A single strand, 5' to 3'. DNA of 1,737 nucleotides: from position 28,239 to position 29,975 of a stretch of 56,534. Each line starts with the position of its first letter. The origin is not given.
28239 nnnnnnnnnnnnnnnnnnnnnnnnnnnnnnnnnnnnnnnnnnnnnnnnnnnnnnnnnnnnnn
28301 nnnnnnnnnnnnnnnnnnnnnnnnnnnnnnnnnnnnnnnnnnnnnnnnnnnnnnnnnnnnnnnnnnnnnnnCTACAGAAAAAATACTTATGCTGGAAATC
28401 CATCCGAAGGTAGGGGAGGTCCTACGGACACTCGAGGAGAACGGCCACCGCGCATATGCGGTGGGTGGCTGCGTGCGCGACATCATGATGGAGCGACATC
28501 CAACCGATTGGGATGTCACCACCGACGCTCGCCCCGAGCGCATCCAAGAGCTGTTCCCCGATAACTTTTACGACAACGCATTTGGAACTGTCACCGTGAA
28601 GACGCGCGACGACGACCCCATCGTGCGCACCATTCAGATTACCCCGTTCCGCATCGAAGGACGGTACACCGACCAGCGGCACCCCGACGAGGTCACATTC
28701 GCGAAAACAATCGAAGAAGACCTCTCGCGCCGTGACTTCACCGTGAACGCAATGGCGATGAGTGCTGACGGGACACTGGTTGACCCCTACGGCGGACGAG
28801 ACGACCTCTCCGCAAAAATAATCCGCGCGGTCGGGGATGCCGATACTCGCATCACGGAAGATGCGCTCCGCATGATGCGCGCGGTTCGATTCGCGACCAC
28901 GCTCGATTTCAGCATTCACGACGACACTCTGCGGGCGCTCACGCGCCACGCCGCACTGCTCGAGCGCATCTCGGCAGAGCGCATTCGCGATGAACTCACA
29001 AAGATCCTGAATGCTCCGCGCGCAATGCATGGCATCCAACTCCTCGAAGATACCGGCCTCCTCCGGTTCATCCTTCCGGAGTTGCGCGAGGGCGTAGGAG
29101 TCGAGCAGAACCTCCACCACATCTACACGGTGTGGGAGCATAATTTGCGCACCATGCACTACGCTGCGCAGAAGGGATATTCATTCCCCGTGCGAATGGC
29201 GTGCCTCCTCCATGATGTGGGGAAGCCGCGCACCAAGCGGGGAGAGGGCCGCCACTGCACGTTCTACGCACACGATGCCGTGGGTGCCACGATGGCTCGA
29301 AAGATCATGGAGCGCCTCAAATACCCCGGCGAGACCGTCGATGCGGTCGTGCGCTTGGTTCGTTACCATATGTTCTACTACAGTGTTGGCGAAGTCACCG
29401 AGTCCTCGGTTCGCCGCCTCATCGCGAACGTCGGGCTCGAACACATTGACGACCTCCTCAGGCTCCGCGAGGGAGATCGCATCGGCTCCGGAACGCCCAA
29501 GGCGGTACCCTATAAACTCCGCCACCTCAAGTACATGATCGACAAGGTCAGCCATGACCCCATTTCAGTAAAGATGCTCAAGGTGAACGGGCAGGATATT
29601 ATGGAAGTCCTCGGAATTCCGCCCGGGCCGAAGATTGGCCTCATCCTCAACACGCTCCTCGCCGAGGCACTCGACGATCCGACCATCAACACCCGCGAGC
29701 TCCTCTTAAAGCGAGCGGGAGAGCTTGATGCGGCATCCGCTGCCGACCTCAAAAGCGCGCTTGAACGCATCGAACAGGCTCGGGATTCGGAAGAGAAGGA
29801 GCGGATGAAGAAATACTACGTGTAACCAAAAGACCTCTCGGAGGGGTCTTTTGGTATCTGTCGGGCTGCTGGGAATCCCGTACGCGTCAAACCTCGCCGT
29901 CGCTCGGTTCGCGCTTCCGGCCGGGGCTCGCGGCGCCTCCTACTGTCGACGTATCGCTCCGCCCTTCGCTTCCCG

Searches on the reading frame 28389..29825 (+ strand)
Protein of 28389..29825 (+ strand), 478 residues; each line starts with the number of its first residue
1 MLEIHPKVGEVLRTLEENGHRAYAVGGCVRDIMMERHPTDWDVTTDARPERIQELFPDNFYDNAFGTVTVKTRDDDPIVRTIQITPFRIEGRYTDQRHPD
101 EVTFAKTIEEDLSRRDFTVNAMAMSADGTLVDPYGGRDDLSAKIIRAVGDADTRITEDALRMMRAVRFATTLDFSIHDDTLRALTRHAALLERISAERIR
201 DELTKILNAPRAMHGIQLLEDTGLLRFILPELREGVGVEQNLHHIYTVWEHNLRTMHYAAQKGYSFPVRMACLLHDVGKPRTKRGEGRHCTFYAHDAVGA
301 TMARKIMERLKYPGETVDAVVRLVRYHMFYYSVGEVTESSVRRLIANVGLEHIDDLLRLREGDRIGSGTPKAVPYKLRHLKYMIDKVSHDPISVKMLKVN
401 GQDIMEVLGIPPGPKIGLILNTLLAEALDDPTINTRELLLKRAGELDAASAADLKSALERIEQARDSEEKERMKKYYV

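Call 33: search_protein_families(library=pfam, proteins=[window:28389-29825:+], max_evalue=0.001)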
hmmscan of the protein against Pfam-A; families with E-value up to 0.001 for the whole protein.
window:28389-29825:+ (478 aa): 4 families
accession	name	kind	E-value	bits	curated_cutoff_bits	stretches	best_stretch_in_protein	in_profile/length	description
PF01743.26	PolyA_pol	-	4.7e-35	121.1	23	1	22-146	1-126/126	Poly A polymerase head domain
PF12627.12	PolyA_pol_RNAbd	-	8.3e-21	74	22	1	173-232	1-60/64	Probable RNA and SrmB- binding site of polymerase A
PF01966.28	HD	-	3.9e-13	50.2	22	1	248-332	1-90/116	HD domain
PF13735.12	tRNA_NucTran2_2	-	1.4e-08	35.3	27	1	301-441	22-147/149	tRNA nucleotidyltransferase domain 2 putative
